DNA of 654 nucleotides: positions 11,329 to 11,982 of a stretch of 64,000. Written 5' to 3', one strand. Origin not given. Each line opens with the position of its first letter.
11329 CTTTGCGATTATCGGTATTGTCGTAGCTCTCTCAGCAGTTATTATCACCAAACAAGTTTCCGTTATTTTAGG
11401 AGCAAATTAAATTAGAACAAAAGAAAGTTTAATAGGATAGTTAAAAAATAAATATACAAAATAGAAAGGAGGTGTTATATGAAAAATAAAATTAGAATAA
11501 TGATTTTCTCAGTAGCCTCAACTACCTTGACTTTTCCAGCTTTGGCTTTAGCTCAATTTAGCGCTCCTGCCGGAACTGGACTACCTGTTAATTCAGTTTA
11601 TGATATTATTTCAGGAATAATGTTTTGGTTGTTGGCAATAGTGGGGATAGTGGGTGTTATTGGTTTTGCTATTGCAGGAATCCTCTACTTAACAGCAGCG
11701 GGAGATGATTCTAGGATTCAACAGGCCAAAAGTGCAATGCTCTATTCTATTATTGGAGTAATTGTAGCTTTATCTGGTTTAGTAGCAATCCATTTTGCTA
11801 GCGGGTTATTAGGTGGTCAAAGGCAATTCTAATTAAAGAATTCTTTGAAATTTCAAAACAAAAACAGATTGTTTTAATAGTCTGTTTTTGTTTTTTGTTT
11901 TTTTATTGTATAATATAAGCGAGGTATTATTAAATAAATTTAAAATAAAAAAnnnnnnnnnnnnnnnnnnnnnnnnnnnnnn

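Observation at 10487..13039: Tandem array of four TrbC/VirB2-like pilin-family paralogs with Cys-rich and Thr/Asn-rich extracellular N-domains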

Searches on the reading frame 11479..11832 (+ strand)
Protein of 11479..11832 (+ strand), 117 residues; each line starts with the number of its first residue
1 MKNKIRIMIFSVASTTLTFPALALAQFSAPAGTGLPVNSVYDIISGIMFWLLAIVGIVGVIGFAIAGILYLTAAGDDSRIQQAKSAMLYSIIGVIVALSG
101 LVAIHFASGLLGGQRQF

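Call 3: search_protein_families(library=pfam, proteins=[window:11479-11829:+], max_evalue=1)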
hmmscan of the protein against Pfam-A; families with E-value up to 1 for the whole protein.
window:11479-11829:+ (117 aa): 4 families
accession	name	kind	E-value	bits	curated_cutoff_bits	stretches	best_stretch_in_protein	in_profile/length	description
PF18895.5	T4SS_pilin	-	4.3e-10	40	26.6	1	38-99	3-63/71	Type IV secretion system pilin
PF04956.18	TrbC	-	0.0065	17.1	27.9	1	8-99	8-90/98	TrbC/VIRB2 pilin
PF19506.4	DUF6040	-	0.096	12.6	23.4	1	43-73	135-165/233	Family of unknown function (DUF6040)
PF12730.13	ABC2_membrane_4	-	0.59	10.5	27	1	1-60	7-69/179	ABC-2 family transporter protein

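Call 4: search_protein_families(library=ncbifam, proteins=[window:11479-11829:+], max_evalue=1)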
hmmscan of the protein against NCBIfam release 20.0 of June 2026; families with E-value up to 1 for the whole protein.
window:11479-11829:+ (117 aa): 2 families
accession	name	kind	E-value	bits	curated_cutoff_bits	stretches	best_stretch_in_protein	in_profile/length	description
NF045849.1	ICE_MMCAP2_0565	equivalog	2.4e-06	27.1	40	1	38-107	7-76/80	Mbov_0395 family pilin-like conjugal transfer protein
NF052624.1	TLTLP_motif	equivalog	0.076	13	45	1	12-32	26-46/58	TLTLP motif-containing protein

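Call 12: find_encoding_contigs(protein=window:11479-11832:+, flank=10000, max_places=6)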
Protein window:11479-11832:+ (117 aa): 6 contigs read that carry it; 5 places shown.
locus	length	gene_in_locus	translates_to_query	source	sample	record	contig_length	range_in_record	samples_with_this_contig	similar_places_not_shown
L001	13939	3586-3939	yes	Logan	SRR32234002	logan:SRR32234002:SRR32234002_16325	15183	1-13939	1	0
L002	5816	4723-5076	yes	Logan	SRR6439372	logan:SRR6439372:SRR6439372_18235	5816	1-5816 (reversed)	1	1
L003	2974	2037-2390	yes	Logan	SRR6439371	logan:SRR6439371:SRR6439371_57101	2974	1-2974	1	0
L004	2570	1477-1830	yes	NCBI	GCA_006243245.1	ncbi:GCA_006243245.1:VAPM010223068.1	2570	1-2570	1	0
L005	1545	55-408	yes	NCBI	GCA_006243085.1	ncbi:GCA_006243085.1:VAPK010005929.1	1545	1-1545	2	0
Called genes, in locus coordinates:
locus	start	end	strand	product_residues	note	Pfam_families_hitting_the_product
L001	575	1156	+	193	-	PF01209:Ubie_methyltran, PF01728:FtsJ (weak), PF05175:MTS (faint), PF13847:Methyltransf_31, PF08241:Methyltransf_11, PF08242:Methyltransf_12, PF13649:Methyltransf_25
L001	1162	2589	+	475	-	PF01547:SBP_bac_1, PF13416:SBP_bac_8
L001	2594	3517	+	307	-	PF18895:T4SS_pilin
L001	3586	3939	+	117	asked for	PF18895:T4SS_pilin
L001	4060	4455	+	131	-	PF18895:T4SS_pilin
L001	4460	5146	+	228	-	PF18895:T4SS_pilin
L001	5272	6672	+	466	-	PF08529:NusA_N, PF00575:S1 (weak), PF13184:KH_NusA_1st, PF26594:KH_NusA_2nd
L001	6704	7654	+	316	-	PF01368:DHH, PF02833:DHHA2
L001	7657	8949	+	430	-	PF05697:Trigger_N, PF00254:FKBP_C, PF05698:Trigger_C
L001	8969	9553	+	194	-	PF00574:CLP_protease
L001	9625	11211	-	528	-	PF01676:Metalloenzyme, PF06415:iPGM_N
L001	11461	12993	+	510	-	PF12072:RNase_Y_N, PF22891:KH_PNO1_2nd (faint), PF00013:KH_1, PF08668:HDOD (faint), PF01966:HD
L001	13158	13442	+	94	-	PF18291:HU-HIG, PF00216:Bac_DNA_binding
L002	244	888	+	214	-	-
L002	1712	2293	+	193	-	PF01209:Ubie_methyltran, PF01728:FtsJ (weak), PF05175:MTS (faint), PF13847:Methyltransf_31, PF08241:Methyltransf_11, PF08242:Methyltransf_12, PF13649:Methyltransf_25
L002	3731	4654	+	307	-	PF18895:T4SS_pilin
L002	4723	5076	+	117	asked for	PF18895:T4SS_pilin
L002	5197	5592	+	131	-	PF18895:T4SS_pilin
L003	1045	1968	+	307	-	PF18895:T4SS_pilin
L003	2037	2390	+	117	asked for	PF18895:T4SS_pilin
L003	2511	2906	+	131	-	PF18895:T4SS_pilin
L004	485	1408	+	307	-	PF18895:T4SS_pilin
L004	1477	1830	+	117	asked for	PF18895:T4SS_pilin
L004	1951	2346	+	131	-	PF18895:T4SS_pilin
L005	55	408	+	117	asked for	PF18895:T4SS_pilin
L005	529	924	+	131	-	PF18895:T4SS_pilin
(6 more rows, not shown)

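Call 42: find_homologous_proteins(query=window:11479-11829:+, max_evalue=0.001)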
Query window:11479-11829:+ (117 aa): 648 proteins with E <= 0.001 among 859 candidates; the best 120 are listed.
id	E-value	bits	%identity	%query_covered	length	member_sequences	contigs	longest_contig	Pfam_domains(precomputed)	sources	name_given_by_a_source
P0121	1.8e-63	229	99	100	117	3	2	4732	PF18895.6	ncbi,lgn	-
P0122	2.3e-47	177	74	100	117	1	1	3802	PF18895.6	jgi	jgi:hypothetical protein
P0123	4.1e-47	177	75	100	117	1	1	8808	PF18895.6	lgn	-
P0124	3.3e-45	171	74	98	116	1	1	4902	PF18895.6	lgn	-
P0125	4.1e-45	170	71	100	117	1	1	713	PF18895.6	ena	-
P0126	9.7e-45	169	72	100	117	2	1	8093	PF18895.6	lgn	-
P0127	5.2e-44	167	71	100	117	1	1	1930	PF18895.6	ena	-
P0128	3.1e-43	164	72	100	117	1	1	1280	PF18895.6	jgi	jgi:hypothetical protein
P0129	3.5e-43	164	71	100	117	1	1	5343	PF18895.6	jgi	jgi:hypothetical protein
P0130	6.8e-43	163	69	100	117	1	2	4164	PF18895.6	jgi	jgi:hypothetical protein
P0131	7.6e-43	163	68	100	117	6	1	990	PF18895.6,PF04956.19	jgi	-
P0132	1.6e-42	162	72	100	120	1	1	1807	PF18895.6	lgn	-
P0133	4.9e-42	160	69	100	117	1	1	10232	PF18895.6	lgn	-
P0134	6.2e-42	160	68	100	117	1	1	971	PF18895.6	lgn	-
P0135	1.5e-41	159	69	100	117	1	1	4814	PF18895.6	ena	-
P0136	5.4e-41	157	67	100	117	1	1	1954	PF18895.6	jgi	jgi:hypothetical protein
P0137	1.0e-40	156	70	100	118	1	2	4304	PF18895.6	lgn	-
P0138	1.2e-40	156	69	100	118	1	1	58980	PF18895.6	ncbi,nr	ncbi:MAG: hypothetical protein Q7U36_03995 [bacterium]|nr:hypothetical protein [bacterium]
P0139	2.6e-40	155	66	100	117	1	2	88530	PF18895.6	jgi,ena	jgi:uncharacterized membrane protein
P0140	3.7e-40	154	68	98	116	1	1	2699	PF18895.6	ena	-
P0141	4.4e-40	154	69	100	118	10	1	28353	PF18895.6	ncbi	ncbi:MAG: hypothetical protein WA055_06075 [Candidatus Moraniibacteriota bacterium]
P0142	4.6e-40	154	69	100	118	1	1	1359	PF18895.6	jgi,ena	-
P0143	4.7e-40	154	67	100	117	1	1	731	PF18895.6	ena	-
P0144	7.9e-40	153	66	100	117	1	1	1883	PF18895.6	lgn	-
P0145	1.0e-39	153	69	100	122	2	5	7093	PF18895.6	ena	-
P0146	1.0e-39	153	65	98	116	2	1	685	PF18895.6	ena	-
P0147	1.0e-39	153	70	97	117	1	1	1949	PF18895.6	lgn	-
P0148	1.1e-39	153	66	100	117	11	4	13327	PF18895.6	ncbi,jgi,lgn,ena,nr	ncbi:MAG: hypothetical protein COT31_02135 [Candidatus Moranbacteria bacterium CG08_land_8_20_14_0_2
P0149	2.0e-39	152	64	100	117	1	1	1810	PF18895.6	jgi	-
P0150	3.2e-39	151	68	100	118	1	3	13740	PF18895.6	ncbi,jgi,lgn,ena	-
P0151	3.3e-39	151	66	100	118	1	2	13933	PF18895.6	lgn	-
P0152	3.4e-39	151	68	100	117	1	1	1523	PF18895.6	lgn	-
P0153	4.5e-39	151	67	100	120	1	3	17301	PF18895.6,PF04956.19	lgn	-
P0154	6.2e-39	150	69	100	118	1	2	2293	PF18895.6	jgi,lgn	-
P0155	6.9e-39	150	63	100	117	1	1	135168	PF18895.6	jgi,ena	-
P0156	7.9e-39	150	68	100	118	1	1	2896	PF18895.6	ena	-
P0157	1.3e-38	149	66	100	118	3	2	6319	PF18895.6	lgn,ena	-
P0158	1.9e-38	149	64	100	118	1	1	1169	PF18895.6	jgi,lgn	jgi:hypothetical protein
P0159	2.5e-38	148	68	96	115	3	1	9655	PF18895.6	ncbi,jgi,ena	-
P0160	2.5e-38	148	66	100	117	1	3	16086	PF18895.6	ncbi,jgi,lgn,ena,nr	ncbi:MAG TPA: hypothetical protein PLK35_02455 [Candidatus Moranbacteria bacterium]|nr:hypothetical 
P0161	3.0e-38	148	66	100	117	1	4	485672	PF18895.6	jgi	jgi:hypothetical protein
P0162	3.4e-38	148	67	100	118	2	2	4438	PF18895.6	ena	-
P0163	4.2e-38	148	66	100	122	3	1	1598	PF18895.6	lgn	-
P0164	1.4e-37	146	68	100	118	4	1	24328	PF18895.6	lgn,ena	-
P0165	1.6e-37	146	65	100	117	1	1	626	PF18895.6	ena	-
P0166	2.3e-37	145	65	100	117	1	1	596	PF18895.6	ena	-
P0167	2.5e-37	145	68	97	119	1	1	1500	PF18895.6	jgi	-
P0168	2.5e-37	145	66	99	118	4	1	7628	PF18895.6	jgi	jgi:hypothetical protein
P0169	3.6e-37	145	66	100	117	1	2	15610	PF18895.6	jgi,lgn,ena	jgi:hypothetical protein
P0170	4.3e-37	144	66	100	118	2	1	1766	PF18895.6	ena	-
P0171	4.8e-37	144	65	100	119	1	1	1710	PF18895.6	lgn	-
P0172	7.3e-37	144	61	100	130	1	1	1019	PF18895.6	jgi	jgi:hypothetical protein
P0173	7.3e-37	144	66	100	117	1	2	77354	PF18895.6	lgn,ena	-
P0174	1.1e-36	143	62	99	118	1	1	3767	PF18895.6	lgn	-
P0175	1.3e-36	143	67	97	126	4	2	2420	PF18895.6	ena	-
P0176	1.5e-36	143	62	100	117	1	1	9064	PF18895.6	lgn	-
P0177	1.6e-36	143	62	100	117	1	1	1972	PF18895.6,PF04956.19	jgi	jgi:hypothetical protein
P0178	1.9e-36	142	62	99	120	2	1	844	PF18895.6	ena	-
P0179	2.0e-36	142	66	100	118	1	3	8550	PF18895.6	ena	-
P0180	2.3e-36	142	62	100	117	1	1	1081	PF18895.6,PF04956.19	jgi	jgi:protein-S-isoprenylcysteine O-methyltransferase Ste14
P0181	2.3e-36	142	64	100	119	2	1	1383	PF18895.6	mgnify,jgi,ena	mgnify:CR=1 FL=1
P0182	2.4e-36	142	63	100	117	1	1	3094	PF18895.6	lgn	-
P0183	3.6e-36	141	61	99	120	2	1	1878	PF18895.6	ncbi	-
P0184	3.7e-36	141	66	100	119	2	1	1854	PF18895.6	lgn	-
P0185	3.7e-36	141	66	100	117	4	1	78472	PF18895.6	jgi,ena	-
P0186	3.7e-36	141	64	98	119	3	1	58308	PF18895.6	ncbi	-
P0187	3.7e-36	141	58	100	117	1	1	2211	PF18895.6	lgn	-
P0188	4.7e-36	141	62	100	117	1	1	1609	PF18895.6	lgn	-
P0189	4.8e-36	141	60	100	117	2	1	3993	PF18895.6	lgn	-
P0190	5.0e-36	141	62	100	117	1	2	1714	PF18895.6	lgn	-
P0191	7.2e-36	140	63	97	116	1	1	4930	PF18895.6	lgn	-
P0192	8.0e-36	140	67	97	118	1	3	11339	PF18895.6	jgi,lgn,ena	jgi:uncharacterized membrane protein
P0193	8.0e-36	140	65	100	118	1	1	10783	PF18895.6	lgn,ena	-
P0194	8.2e-36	140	66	97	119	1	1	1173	PF18895.6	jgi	jgi:hypothetical protein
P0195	9.1e-36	140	66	100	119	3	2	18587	PF18895.6,PF04956.19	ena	-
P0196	1.1e-35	140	62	97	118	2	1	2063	PF18895.6,PF04956.19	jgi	jgi:hypothetical protein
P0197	1.2e-35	140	65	100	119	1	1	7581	PF18895.6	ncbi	-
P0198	1.3e-35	140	62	97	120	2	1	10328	PF18895.6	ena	-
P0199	1.5e-35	139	67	97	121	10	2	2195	PF18895.6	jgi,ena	-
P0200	1.8e-35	139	60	100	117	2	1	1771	PF18895.6,PF04956.19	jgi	-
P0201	1.8e-35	139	62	100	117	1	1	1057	PF18895.6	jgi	jgi:ABC-type cobalamin transport system permease subunit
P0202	1.9e-35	139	65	100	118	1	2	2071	PF18895.6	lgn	-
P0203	2.0e-35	139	69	91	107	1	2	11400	PF18895.6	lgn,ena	-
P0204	2.1e-35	139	63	97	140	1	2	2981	PF18895.6,PF04956.19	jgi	jgi:cytochrome bd-type quinol oxidase subunit 2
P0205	2.4e-35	139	62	100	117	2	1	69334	PF18895.6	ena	-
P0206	3.9e-35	138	67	91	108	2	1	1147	PF18895.6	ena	-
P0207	4.1e-35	138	63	91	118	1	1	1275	PF18895.6,PF04956.19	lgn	-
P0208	4.4e-35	138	62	100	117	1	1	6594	PF18895.6,PF04956.19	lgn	-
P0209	4.8e-35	138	66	100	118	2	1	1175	PF18895.6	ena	-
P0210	5.0e-35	138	62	100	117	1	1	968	PF18895.6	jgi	jgi:hypothetical protein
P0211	5.3e-35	138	64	100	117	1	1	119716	PF18895.6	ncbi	-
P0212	6.1e-35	137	59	99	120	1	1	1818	PF18895.6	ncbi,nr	ncbi:MAG TPA: hypothetical protein ENL05_00385 [Candidatus Moranbacteria bacterium]|nr:hypothetical 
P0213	8.9e-35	137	63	100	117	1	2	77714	PF18895.6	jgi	-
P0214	9.6e-35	137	65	97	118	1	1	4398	PF18895.6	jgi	jgi:hypothetical protein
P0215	1.2e-34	137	66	86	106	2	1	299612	PF18895.6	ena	-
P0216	1.3e-34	136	60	100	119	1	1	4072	PF18895.6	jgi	jgi:hypothetical protein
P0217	1.3e-34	136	67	86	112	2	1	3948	PF18895.6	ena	-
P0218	1.5e-34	136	65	86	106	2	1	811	PF18895.6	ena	-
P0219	1.5e-34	136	62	97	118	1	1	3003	PF18895.6,PF04956.19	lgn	-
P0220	1.6e-34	136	61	100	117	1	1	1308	PF18895.6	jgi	jgi:hypothetical protein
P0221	1.7e-34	136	61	100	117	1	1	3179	PF18895.6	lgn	-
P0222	2.2e-34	136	66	97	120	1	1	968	PF18895.6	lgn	-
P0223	2.5e-34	136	62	98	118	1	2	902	PF18895.6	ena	-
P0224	3.3e-34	135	63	97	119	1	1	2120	PF18895.6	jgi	-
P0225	3.7e-34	135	61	98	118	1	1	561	PF18895.6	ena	-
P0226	4.4e-34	135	62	99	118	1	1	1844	PF18895.6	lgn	-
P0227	5.6e-34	134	58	100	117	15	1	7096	PF18895.6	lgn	-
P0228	5.8e-34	134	60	100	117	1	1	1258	PF18895.6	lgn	-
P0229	6.2e-34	134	61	99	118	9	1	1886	PF18895.6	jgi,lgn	jgi:hypothetical protein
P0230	6.8e-34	134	60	100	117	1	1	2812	PF18895.6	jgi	jgi:hypothetical protein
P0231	7.8e-34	134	64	97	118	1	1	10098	PF18895.6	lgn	-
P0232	9.3e-34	134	64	86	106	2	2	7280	PF18895.6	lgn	-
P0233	9.5e-34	134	64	100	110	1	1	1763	PF18895.6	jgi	-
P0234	9.6e-34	134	63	97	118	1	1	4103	PF18895.6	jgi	-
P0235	9.9e-34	134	62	97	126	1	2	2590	PF18895.6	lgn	-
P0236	1.1e-33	133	63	95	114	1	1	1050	PF18895.6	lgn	-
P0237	1.1e-33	133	59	100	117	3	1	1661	PF18895.6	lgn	-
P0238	1.2e-33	133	61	98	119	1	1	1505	PF18895.6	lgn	-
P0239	1.4e-33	133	60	100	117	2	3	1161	PF18895.6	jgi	jgi:ABC-type cobalamin transport system permease subunit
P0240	1.5e-33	133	62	97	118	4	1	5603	PF18895.6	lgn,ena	-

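Call 46: search_solved_structures(query=A3, max_evalue=10, show_alignments=2)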
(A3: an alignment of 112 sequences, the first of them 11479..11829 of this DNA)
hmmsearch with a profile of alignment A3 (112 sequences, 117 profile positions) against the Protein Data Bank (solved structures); distinct sequences matched with E-value up to 10: 2.
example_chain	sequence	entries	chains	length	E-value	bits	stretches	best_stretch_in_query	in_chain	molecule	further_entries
7qhm_J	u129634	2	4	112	0.97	12.7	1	63-102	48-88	Hypothetical membrane protein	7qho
7sa3_C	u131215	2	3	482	3.2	11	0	54-109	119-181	Photosystem II CP43 reaction center protein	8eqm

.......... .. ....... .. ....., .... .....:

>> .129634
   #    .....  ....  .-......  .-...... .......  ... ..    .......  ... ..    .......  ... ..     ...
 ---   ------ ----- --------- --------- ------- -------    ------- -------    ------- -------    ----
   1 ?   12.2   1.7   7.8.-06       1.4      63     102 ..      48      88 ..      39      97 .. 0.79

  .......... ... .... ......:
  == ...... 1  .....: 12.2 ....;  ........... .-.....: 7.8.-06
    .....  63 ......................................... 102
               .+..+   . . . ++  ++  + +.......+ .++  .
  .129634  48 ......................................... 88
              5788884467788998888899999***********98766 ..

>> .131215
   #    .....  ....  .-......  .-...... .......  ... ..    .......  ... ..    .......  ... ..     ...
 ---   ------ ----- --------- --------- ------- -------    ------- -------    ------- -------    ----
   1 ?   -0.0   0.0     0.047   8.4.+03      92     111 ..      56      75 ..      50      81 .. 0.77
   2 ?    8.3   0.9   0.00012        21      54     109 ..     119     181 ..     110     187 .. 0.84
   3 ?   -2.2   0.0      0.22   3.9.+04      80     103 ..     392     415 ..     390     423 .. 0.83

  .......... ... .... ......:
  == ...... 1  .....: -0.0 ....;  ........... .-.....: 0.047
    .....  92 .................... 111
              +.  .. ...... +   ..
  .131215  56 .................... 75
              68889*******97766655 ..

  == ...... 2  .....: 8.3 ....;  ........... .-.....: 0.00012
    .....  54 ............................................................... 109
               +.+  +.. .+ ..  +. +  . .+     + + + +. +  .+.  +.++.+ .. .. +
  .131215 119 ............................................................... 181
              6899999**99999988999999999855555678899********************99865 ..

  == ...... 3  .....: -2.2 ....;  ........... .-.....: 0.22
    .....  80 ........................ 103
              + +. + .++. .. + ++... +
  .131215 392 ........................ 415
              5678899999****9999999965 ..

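Call 47: search_protein_families(library=pfam, alignment_id=A3, max_evalue=0.01)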
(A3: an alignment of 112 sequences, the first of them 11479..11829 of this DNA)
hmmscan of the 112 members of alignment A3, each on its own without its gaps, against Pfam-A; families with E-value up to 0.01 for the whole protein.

A. member 1, window:11479-11829:+ (117 aa): 2 families
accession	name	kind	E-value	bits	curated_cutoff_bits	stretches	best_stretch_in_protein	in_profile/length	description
PF18895.5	T4SS_pilin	-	4.3e-10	40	26.6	1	38-99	3-63/71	Type IV secretion system pilin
PF04956.18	TrbC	-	0.0065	17.1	27.9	1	8-99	8-90/98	TrbC/VIRB2 pilin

B. families by the number of members that match (of 112 scanned): 16 families
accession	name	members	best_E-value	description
PF18895.5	T4SS_pilin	112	3e-13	Type IV secretion system pilin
PF02322.20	Cyt_bd_oxida_II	46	2.4e-05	Cytochrome bd terminal oxidase subunit II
PF04956.18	TrbC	28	4.1e-06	TrbC/VIRB2 pilin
PF12730.13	ABC2_membrane_4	8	0.0018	ABC-2 family transporter protein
PF16962.11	ABC_export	7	0.00053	Putative ABC exporter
PF12442.13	DUF3681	5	0.00042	Protein of unknown function (DUF3681)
PF19506.4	DUF6040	5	0.0023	Family of unknown function (DUF6040)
PF14093.11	DUF4271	2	0.008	Domain of unknown function (DUF4271)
PF23714.1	Rv3627c_N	2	0.0086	Carboxypeptidase Rv3627c-like, N-terminal domain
PF07155.17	ECF-ribofla_trS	1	0.00033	ECF-type riboflavin transporter, S component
PF03595.22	SLAC1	1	0.002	Voltage-dependent anion channel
PF13572.11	DUF4134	1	0.0024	Domain of unknown function (DUF4134)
PF14110.11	DUF4282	1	0.0044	Domain of unknown function (DUF4282)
PF19607.4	DUF6112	1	0.0053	Family of unknown function (DUF6112)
PF07331.16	TctB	1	0.0075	Tripartite tricarboxylate transporter TctB family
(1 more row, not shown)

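Call 61: predict_structure(alignment_id=A3)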
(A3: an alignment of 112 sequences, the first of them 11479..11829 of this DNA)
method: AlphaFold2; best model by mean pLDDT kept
length: 117 residues; sequences in the alignment: 112
mean_pLDDT: 78.4   pTM: 0.50
mean pLDDT of the five models: 78.4, 77.0, 76.8, 75.8, 74.7
residues with pLDDT >= 90: 48; 70-90: 32; 50-70: 34; < 50: 3
segments of 3 or more residues with pLDDT < 50: 115-117
pLDDT, mean of each block of 10 residues (from residue 1): 69 70 56 59 86 94 93 87 93 93 81 52
secondary structure, 60 per line:
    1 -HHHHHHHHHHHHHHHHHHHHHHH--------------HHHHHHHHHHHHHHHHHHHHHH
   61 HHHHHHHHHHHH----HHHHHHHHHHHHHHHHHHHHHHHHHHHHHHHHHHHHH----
elements in order: H2-24 H39-72 H77-113
